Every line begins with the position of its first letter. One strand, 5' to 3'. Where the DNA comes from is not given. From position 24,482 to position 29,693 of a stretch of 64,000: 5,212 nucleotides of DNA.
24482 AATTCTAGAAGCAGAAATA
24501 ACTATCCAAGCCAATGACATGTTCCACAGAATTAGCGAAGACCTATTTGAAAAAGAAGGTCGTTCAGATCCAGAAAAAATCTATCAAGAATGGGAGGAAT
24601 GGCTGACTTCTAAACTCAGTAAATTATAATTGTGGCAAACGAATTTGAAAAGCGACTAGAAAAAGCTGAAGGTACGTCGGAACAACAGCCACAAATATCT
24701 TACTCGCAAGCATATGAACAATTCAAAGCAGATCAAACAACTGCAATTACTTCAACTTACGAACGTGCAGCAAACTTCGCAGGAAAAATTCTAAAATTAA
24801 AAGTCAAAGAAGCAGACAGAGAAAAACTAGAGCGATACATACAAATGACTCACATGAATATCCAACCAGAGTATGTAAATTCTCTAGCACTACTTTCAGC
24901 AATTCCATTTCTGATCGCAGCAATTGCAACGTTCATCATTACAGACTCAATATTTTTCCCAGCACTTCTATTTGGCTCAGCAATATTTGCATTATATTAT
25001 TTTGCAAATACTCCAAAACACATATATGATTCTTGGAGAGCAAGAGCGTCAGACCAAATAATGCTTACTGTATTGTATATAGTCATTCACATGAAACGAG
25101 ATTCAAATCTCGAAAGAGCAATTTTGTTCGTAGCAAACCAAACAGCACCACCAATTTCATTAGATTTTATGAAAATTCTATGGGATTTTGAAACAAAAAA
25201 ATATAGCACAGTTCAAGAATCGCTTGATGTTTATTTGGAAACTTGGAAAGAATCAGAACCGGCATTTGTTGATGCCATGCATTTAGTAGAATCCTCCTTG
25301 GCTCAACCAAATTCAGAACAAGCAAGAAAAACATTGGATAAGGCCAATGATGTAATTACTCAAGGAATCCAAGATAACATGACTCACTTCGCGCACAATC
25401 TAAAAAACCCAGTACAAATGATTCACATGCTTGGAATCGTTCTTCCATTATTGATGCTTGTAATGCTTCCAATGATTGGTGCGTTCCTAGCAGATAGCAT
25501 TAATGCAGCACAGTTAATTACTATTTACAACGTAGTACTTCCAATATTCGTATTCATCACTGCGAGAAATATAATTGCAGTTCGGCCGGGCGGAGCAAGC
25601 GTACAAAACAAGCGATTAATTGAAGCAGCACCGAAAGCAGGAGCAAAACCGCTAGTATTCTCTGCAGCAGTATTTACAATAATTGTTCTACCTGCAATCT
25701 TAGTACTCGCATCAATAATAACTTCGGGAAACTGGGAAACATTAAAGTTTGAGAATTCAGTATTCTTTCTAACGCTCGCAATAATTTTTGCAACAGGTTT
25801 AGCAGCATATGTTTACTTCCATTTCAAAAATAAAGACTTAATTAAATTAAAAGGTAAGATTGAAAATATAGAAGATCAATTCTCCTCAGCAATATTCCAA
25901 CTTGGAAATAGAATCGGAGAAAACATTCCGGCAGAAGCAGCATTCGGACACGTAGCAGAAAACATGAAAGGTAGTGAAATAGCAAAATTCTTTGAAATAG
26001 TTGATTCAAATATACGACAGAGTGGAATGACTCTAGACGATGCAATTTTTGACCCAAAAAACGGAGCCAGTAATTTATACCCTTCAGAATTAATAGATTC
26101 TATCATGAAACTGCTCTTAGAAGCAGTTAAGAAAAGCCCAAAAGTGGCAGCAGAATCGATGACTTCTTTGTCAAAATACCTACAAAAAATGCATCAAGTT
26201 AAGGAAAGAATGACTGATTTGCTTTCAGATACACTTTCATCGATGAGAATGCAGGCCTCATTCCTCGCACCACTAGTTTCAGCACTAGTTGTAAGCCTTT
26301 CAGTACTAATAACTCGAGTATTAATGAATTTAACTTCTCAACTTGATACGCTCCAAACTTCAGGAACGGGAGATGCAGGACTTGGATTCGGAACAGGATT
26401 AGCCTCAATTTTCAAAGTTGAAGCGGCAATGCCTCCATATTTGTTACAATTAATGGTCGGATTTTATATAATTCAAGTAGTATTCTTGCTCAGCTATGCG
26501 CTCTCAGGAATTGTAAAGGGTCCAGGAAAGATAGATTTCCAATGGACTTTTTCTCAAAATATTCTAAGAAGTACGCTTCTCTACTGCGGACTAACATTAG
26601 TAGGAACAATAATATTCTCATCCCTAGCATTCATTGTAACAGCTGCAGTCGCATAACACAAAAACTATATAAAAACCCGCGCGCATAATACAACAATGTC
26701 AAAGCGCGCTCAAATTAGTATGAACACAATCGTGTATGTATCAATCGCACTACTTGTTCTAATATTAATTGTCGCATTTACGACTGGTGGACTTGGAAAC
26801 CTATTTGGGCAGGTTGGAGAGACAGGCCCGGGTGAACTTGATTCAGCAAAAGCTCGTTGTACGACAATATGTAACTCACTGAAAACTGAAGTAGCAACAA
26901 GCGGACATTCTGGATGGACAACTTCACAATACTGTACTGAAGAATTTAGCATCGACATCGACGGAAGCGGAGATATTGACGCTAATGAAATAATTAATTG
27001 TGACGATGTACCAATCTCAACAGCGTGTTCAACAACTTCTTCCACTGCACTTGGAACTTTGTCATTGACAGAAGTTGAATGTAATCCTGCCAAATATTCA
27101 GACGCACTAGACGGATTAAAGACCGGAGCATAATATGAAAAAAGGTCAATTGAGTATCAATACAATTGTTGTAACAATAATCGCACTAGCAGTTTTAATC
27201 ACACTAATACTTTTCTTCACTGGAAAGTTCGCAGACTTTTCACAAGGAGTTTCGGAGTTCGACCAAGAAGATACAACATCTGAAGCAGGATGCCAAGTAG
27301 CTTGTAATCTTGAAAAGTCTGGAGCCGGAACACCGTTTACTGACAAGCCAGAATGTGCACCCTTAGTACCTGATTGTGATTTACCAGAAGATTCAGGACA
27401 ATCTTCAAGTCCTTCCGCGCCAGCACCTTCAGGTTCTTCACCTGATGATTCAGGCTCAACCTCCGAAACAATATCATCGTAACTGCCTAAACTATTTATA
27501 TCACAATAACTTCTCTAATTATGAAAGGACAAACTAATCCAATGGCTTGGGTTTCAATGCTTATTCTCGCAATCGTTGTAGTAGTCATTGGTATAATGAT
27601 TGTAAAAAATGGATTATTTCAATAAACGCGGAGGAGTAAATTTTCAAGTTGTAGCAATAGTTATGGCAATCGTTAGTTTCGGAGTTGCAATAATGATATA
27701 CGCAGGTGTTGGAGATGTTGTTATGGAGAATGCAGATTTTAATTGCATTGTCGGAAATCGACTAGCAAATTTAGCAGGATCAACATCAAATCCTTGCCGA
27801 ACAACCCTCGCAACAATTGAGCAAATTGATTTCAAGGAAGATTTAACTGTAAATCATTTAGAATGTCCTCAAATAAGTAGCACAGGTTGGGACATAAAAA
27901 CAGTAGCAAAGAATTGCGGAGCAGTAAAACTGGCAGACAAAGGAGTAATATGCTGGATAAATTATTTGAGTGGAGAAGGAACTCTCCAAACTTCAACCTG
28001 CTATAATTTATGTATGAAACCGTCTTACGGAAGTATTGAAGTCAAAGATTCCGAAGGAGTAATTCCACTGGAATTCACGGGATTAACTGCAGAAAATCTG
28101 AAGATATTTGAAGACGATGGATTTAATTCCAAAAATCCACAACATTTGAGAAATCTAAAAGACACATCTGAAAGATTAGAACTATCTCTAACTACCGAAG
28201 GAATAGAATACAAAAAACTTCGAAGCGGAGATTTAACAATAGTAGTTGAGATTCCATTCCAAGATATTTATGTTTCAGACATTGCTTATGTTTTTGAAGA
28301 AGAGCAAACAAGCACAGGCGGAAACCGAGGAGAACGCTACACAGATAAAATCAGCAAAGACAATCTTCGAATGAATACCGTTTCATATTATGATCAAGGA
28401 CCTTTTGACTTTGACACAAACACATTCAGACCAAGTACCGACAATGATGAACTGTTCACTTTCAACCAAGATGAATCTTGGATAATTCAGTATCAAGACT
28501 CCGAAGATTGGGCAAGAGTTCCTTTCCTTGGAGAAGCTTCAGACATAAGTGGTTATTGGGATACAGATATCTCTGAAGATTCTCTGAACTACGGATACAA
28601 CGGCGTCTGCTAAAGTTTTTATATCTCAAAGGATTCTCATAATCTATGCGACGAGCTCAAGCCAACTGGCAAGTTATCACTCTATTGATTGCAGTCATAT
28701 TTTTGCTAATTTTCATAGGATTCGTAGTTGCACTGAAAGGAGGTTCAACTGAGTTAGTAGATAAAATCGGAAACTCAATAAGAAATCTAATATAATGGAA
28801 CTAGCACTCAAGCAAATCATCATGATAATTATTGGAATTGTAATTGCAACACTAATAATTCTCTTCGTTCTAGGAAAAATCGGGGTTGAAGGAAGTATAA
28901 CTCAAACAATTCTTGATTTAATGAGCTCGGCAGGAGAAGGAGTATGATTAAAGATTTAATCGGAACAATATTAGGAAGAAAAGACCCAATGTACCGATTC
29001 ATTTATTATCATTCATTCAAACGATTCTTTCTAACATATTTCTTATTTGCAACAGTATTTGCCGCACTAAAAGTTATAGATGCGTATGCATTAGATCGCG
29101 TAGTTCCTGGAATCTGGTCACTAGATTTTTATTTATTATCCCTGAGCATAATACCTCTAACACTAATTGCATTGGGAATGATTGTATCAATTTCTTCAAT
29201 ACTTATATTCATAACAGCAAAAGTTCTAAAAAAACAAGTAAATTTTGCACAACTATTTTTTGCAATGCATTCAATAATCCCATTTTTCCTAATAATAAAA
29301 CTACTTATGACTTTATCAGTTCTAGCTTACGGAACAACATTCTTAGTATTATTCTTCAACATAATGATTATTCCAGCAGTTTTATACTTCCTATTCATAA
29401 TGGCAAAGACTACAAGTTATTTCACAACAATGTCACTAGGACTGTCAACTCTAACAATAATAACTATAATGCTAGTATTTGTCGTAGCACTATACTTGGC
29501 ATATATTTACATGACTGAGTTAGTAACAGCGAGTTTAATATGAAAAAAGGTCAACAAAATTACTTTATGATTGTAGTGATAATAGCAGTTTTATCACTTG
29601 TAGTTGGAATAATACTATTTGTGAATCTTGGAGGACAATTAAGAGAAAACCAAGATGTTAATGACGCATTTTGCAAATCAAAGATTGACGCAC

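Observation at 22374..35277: Large type IV pilus-like locus: ATPase + platform protein + overlapping operon of at least 11 class III signal peptide proteins, with no prepilin peptidase visible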

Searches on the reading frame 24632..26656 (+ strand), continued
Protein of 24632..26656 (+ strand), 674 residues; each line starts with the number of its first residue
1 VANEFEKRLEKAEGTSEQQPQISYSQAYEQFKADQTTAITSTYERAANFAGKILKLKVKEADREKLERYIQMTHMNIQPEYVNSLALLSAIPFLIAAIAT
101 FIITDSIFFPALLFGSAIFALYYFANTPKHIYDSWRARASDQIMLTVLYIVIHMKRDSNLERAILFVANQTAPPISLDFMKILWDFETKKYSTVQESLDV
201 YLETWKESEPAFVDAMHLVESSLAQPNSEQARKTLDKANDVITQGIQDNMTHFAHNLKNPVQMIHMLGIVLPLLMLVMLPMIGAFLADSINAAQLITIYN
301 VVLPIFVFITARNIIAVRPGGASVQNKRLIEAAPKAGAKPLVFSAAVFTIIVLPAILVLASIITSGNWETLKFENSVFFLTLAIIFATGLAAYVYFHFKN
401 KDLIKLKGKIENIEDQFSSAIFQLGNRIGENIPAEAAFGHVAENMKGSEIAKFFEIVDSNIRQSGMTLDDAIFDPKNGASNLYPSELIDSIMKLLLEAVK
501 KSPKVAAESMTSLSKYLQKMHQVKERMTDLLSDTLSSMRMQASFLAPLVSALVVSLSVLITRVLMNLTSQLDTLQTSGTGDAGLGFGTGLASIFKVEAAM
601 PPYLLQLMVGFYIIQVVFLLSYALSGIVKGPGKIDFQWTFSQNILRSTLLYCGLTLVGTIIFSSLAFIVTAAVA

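Call 51: search_protein_families(library=pfam, proteins=[L018:3837-4541:-, L018:4543-4896:-, L018:2261-2761:+, L017:6344-7174:-], max_evalue=0.05)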
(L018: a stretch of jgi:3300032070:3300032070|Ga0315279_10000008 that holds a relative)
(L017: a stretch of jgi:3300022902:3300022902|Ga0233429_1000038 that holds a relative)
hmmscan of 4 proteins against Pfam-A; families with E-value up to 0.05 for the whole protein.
L018:3837-4541:- (234 aa): 3 families
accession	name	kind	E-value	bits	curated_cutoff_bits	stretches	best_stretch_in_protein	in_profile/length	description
PF07139.16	SPATS2-like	-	0.0051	17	25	1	55-197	92-234/309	Spermatogenesis-associated serine-rich protein 2-like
PF23991.1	DUF7310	-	0.01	16.7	40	1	124-188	2-71/83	Coiled-coil region of unknown function (DUF7310)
PF17098.10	Wtap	-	0.05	14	35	1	115-169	101-155/155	WTAP/Mum2p family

L018:4543-4896:- (117 aa): 0 families

L018:2261-2761:+ (166 aa): 2 families
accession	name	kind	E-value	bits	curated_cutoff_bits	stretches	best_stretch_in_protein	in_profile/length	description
PF09858.14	DUF2085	-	0.0018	19.1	25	1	40-114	21-89/90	Predicted membrane protein (DUF2085)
PF18895.5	T4SS_pilin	-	0.0033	17.9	26.6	1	63-122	12-70/71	Type IV secretion system pilin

L017:6344-7174:- (276 aa): 7 families
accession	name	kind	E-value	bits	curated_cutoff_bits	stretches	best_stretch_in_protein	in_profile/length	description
PF15397.11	DUF4618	-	0.0071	16.2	34.9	1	181-227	58-104/258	Domain of unknown function (DUF4618)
PF06009.19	Laminin_II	-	0.014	15.9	33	1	186-275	6-90/138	Laminin Domain II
PF09763.15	Sec3_CC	-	0.019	15.3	27.1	0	214-274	6-66/133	Exocyst complex component Sec3, coiled-coil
PF14932.11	HAUS-augmin3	-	0.021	14.7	29.4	1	166-254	78-165/260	HAUS augmin-like complex subunit 3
PF23203.1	KIF21A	-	0.034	14.3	28.5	0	166-237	36-108/161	KIF21A-like domain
PF06810.17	Phage_scaffold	-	0.047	14.1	35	0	167-243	14-95/170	Phage capsid assembly scaffolding protein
PF11887.13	Mce4_CUP1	-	0.049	13.7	32.6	0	223-274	65-116/222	Cholesterol uptake porter CUP1 of Mce4, putative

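Call 83: search_protein_families(library=pfam, proteins=[L018:18312-19145:+, P0132, P0122], max_evalue=0.01)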
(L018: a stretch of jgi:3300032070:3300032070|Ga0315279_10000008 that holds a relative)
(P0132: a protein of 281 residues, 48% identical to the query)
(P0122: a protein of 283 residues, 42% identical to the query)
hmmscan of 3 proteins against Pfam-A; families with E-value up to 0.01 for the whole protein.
L018:18312-19145:+ (278 aa): 1 family
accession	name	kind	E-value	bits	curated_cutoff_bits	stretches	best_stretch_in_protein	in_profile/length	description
PF01478.23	Peptidase_A24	-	7.9e-13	49.2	26.5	1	8-117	2-99/104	Type IV leader peptidase family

P0132 (281 aa): 1 family
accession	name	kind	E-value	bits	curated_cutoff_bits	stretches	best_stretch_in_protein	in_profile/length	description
PF01478.23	Peptidase_A24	-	2e-13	51.1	26.5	1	11-125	3-104/104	Type IV leader peptidase family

P0122 (283 aa): 1 family
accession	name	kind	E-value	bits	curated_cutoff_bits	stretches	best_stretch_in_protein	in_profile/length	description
PF01478.23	Peptidase_A24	-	1.4e-12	48.4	26.5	1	13-127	3-104/104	Type IV leader peptidase family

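Call 84: search_solved_structures(query=A6, max_evalue=1, show_alignments=1)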
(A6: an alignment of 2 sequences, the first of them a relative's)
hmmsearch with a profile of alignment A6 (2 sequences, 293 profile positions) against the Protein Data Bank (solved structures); distinct sequences matched with E-value up to 1: 3.
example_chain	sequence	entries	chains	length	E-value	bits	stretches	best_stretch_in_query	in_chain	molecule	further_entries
3s0x_A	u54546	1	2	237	7.4e-08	35.3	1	20-144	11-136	Peptidase A24B, FlaK domain protein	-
6r3v_A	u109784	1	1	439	0.019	17.6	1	148-202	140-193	Rho GTPase-activating protein 1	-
5tzp_A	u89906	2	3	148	0.092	15.3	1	120-210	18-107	Bcl-2-like protein FPV039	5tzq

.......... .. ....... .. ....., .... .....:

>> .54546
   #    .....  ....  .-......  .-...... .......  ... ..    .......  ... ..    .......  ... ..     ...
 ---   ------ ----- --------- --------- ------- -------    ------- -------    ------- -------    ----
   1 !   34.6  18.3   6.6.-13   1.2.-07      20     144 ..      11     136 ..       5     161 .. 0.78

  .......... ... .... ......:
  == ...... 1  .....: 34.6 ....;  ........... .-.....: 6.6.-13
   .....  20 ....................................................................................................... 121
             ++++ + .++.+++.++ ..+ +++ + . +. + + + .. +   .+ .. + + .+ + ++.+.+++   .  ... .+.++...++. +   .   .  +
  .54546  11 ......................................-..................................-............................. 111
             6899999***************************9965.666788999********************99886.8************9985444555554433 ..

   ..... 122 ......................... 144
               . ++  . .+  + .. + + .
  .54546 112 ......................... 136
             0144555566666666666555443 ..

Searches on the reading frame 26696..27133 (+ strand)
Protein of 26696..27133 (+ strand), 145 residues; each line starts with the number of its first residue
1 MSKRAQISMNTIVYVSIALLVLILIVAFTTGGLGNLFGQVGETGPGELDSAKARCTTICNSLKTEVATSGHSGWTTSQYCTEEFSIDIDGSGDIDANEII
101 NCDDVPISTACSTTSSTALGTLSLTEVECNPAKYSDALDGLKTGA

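Call 5: search_protein_families(library=pfam, proteins=[window:26696-27133:+], max_evalue=0.1)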
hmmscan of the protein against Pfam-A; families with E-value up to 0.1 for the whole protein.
window:26696-27133:+ (145 aa): 0 families

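Call 9: search_protein_families(library=ncbifam, proteins=[window:26696-27133:+], max_evalue=0.1)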
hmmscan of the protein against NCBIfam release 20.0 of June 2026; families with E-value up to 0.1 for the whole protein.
window:26696-27133:+ (145 aa): 0 families

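Call 43: search_protein_families(library=pfam, proteins=[window:26696-27133:+], max_evalue=10)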
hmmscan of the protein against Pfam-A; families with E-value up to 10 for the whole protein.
window:26696-27133:+ (145 aa): 3 families
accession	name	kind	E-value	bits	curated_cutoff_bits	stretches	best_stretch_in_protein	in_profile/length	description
PF10988.14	DUF2807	-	0.15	12.2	24.2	1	65-95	128-158/181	Putative auto-transporter adhesin, head GIN domain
PF13405.12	EF-hand_6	-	0.3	11.4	25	1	86-101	9-24/30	EF-hand domain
PF13202.12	EF-hand_5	-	0.31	11.1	25.9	1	86-100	8-22/25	EF hand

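Call 57: find_homologous_proteins(query=window:26696-27133:+, max_evalue=0.001)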
Query window:26696-27133:+ (145 aa): 34 proteins with E <= 0.001 among 90 candidates.
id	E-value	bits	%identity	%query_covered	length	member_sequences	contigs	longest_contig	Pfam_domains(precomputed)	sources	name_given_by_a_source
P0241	7.3e-85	300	96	100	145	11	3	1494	-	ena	-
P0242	2.1e-72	259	88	94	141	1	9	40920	-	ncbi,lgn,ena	-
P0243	1.9e-70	253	83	100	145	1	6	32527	-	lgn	-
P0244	4.4e-66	239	82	97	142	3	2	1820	-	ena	-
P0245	2.9e-62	226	78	94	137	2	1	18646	-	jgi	-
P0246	1.4e-57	211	74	94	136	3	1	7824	-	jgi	-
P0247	1.5e-57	211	69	99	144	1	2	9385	-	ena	-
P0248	2.4e-57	210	76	90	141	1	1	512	-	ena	-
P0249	3.4e-55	203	66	99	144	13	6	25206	-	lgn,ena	-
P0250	8.4e-54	199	67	97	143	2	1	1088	-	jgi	-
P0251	4.8e-52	193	65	98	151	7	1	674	-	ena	-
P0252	1.4e-51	192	65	95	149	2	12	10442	-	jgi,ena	jgi:hypothetical protein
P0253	3.6e-50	187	66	93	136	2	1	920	-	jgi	jgi:hypothetical protein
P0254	4.7e-50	187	71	86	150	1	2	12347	-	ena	-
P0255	7.5e-50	186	63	97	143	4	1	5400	-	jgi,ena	-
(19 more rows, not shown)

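Call 64: predict_structure(alignment_id=A7)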
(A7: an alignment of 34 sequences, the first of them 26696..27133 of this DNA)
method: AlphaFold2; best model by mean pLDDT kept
length: 145 residues; sequences in the alignment: 34
mean_pLDDT: 74.0   pTM: 0.52
mean pLDDT of the five models: 74.0, 73.9, 62.8, 55.8, 51.0
residues with pLDDT >= 90: 0; 70-90: 111; 50-70: 22; < 50: 12
segments of 3 or more residues with pLDDT < 50: 1-3, 38-42
pLDDT, mean of each block of 10 residues (from residue 1): 52 80 75 49 61 85 82 80 79 78 81 78 81 79 66
secondary structure, 60 per line:
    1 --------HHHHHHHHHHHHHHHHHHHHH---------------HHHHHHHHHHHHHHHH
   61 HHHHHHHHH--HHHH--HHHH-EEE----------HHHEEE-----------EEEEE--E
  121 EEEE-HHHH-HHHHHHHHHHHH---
elements in order: H9-29 H45-69 H72-75 H78-81 E83-85 E99-101 E113-117 E120-124 H126-129 H131-142

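Call 67: fold_search(model_id=the predicted structure, library=pdb)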
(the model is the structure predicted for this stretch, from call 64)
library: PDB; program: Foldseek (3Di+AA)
matches with E <= 10: 6; with E <= 0.001: 0
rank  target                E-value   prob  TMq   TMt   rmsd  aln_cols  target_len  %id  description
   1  4cyi_B                9.1e-01  0.09  0.21  0.10  15.1       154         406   12  Chaetomium thermophilum Pan3 (released 2014-06-11)
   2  4cyi_C                2.0e+00  0.06  0.19  0.09  15.2       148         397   12  Chaetomium thermophilum Pan3 (released 2014-06-11)
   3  4bwp_B                4.1e+00  0.03  0.21  0.11  15.1       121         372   13  Structure of Drosophila Melanogaster PAN3 pseudokinase (released 2013-08-21)
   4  4d0k_C                5.2e+00  0.03  0.17  0.21  13.0       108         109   12  Complex of Chaetomium thermophilum PAN2 (WD40-CS1) with PAN3 (C-term) (released 2014-06-04)
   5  9hch_z                7.5e+00  0.01  0.14  0.08  14.6       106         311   14  Mouse mitoribosome large subunit assembly intermediate bound to NSUN4, METRF4, GTPBP7 and the MALSU1-L0R8F8-mt-ACP com (released 2025-06-18)
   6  6ys8_B                9.0e+00  0.08  0.23  0.16  15.7        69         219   16  Structure of GldLM, the proton-powered motor that drives protein transport and gliding motility (released 2020-10-14)

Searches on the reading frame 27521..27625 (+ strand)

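Call 43: search_protein_families(library=pfam, proteins=[window:27521-27625:+], max_evalue=10)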
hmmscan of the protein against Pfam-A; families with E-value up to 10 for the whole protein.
window:27521-27625:+ (34 aa): 2 families
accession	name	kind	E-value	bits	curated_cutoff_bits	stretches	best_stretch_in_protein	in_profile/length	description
PF12911.12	OppC_N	-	0.067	13.5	23.9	1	6-23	13-30/53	N-terminal TM domain of oligopeptide transport permease C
PF15048.11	OSTbeta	-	0.088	13.3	27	1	10-30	34-55/122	Organic solute transporter subunit beta protein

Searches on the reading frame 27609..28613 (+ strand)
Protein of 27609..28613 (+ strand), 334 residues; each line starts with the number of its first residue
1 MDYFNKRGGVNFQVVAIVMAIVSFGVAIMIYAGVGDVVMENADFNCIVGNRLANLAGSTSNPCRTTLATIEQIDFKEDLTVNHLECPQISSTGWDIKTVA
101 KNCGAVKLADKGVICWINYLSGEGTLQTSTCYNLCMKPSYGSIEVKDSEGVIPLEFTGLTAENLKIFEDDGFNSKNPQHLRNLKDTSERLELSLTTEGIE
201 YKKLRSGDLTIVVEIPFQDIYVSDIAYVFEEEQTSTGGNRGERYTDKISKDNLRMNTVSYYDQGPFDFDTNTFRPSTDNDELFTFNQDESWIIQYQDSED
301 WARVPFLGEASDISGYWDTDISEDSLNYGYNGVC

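Call 5: search_protein_families(library=pfam, proteins=[window:27609-28613:+], max_evalue=0.1)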
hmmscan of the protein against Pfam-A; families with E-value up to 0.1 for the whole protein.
window:27609-28613:+ (334 aa): 1 family
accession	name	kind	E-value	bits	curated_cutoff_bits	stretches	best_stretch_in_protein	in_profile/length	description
PF03171.26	2OG-FeII_Oxy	-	0.061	14.1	23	0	258-310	7-59/101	2OG-Fe(II) oxygenase superfamily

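Call 9: search_protein_families(library=ncbifam, proteins=[window:27609-28613:+], max_evalue=0.1)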
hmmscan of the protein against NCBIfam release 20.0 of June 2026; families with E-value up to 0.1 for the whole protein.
window:27609-28613:+ (334 aa): 0 families

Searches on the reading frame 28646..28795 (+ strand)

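Call 43: search_protein_families(library=pfam, proteins=[window:28646-28795:+], max_evalue=10)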
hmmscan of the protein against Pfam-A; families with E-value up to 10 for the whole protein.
window:28646-28795:+ (49 aa): 4 families
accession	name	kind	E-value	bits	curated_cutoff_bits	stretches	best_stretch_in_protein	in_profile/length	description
PF05739.25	SNARE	-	0.08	13.4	26.8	1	7-24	36-53/53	SNARE domain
PF07353.17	Uroplakin_II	-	0.14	12.1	20.4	1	9-32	152-175/179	Uroplakin II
PF13624.11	SurA_N_3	-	0.31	11.3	27.2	1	1-43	5-46/162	SurA-like N-terminal domain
PF10661.14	EssA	-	0.32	11.3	24.1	1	9-31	122-144/147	WXG100 protein secretion system (Wss), protein EssA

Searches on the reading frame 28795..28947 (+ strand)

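Call 43: search_protein_families(library=pfam, proteins=[window:28795-28947:+], max_evalue=10)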
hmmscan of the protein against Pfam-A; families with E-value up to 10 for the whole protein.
window:28795-28947:+ (50 aa): 2 families
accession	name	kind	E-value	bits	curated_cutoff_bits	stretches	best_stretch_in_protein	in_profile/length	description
PF12089.13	DUF3566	-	0.0049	17.7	22.2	1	3-46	19-62/118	Transmembrane domain of unknown function (DUF3566)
PF17870.6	Insulin_TMD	-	0.46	11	33.4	1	7-29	13-35/47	Insulin receptor trans-membrane segment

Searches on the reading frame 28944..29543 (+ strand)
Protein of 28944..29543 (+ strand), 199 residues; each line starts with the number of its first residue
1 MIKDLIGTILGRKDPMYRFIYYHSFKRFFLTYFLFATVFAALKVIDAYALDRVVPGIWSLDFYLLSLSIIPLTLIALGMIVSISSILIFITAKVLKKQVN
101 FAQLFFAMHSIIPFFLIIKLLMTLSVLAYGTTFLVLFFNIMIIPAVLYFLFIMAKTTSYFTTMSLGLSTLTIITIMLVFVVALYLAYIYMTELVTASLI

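Call 5: search_protein_families(library=pfam, proteins=[window:28944-29543:+], max_evalue=0.1)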
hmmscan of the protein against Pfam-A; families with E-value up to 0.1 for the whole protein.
window:28944-29543:+ (199 aa): 0 families

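Call 9: search_protein_families(library=ncbifam, proteins=[window:28944-29543:+], max_evalue=0.1)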
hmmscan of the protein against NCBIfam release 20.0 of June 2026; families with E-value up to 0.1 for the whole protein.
window:28944-29543:+ (199 aa): 0 families
